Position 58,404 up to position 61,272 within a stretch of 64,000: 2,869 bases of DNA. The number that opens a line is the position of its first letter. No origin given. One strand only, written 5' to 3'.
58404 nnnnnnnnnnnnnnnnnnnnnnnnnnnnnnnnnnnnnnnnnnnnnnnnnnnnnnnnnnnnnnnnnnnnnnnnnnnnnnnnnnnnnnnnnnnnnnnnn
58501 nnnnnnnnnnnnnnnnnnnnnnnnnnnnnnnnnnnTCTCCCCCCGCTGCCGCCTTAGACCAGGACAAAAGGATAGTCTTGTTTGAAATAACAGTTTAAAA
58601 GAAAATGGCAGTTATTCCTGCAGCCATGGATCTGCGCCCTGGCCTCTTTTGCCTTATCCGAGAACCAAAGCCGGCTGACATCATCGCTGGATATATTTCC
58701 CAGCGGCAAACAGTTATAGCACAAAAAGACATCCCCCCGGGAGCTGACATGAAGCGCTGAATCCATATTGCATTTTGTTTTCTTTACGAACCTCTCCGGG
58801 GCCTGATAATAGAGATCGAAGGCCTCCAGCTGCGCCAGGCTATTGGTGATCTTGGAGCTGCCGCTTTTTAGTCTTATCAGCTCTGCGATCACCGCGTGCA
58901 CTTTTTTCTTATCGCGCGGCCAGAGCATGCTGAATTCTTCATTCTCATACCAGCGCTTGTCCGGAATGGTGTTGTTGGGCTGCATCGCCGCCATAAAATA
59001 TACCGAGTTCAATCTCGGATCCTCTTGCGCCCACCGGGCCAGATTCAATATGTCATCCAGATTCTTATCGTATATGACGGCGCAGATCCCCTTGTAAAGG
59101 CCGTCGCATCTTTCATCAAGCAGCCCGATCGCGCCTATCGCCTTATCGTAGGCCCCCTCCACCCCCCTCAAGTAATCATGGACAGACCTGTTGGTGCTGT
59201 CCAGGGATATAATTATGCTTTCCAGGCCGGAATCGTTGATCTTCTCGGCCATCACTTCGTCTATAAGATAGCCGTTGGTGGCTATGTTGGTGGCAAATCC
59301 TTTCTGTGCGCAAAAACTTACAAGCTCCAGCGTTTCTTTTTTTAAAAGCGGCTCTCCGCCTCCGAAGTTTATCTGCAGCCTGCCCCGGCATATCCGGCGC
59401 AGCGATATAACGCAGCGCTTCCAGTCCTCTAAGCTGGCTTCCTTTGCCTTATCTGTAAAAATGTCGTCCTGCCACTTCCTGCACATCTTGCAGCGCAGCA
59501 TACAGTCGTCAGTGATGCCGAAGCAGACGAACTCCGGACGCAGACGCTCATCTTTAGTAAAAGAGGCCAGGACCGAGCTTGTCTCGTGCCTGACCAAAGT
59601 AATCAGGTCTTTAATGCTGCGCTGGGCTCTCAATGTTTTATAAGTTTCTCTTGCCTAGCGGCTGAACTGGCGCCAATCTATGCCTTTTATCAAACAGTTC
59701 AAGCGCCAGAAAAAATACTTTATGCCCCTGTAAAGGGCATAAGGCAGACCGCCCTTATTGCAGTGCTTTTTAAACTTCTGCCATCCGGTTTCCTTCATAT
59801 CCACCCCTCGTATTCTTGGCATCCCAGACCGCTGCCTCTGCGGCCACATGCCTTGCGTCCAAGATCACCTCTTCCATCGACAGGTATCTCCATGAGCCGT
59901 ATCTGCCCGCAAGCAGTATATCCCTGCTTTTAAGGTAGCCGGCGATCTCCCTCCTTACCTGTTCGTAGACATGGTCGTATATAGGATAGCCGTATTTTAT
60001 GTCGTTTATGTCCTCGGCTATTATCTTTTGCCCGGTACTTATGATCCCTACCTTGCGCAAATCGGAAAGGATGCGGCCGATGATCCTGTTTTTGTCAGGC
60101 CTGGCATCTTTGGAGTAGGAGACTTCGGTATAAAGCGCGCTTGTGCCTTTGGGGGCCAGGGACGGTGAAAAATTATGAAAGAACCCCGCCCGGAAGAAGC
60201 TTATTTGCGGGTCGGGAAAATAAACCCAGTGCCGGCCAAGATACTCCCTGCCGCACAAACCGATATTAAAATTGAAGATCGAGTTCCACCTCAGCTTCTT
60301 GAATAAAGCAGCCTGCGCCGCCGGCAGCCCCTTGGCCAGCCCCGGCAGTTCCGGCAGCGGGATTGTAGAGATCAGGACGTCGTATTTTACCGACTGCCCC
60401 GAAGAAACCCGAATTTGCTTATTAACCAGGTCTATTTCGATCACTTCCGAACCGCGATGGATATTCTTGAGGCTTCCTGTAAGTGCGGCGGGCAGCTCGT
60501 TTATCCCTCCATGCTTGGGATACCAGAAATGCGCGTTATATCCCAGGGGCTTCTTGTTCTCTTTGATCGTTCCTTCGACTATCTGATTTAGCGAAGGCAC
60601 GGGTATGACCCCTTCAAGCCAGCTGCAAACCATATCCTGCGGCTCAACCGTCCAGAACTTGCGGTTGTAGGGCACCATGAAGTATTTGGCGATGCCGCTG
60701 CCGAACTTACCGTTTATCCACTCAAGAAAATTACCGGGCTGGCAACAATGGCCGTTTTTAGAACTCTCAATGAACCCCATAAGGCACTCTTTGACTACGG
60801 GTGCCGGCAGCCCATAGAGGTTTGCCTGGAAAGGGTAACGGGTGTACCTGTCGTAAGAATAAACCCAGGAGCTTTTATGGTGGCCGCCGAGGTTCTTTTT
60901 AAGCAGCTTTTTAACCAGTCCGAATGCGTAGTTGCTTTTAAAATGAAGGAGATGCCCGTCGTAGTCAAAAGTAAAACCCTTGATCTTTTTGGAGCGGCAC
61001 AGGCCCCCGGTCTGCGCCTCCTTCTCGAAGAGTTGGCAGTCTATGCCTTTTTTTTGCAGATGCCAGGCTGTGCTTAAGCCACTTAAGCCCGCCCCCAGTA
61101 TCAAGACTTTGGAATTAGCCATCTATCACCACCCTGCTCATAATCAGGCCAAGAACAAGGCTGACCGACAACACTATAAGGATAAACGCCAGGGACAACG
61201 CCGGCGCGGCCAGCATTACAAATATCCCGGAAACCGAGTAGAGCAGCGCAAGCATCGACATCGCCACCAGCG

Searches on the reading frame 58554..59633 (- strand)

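Call 44: search_protein_families(library=pfam, proteins=[window:58554-59633:-], max_evalue=0.001)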
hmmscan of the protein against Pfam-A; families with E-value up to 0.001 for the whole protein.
window:58554-59633:- (359 aa): 2 families
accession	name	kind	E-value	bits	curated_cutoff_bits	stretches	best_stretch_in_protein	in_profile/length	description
PF04055.27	Radical_SAM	-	2.2e-18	67.4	29.5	1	40-202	3-166/166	Radical SAM superfamily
PF13186.11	SPASM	-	2.6e-06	28.1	21.5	1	288-342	1-66/67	Iron-sulfur cluster-binding domain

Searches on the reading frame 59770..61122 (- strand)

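Call 44: search_protein_families(library=pfam, proteins=[window:59770-61122:-], max_evalue=0.001)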
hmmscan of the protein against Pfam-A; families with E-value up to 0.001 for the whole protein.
window:59770-61122:- (450 aa): 5 families
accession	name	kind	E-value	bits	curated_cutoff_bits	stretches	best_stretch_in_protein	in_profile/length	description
PF01593.30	Amino_oxidase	-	2.4e-21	77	19.8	2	13-96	1-86/443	Flavin containing amine oxidoreductase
PF13450.12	NAD_binding_8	-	8.3e-16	58.5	21.9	1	8-72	1-67/68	NAD(P)-binding Rossmann-like domain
PF01266.30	DAO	-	4.5e-07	30.2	27.9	1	5-39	1-35/353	FAD dependent oxidoreductase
PF01494.25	FAD_binding_3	-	9.2e-06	25.5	22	1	5-51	3-49/349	FAD binding domain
PF00890.30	FAD_binding_2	-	0.00058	19.6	20.4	1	6-40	2-36/414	FAD binding domain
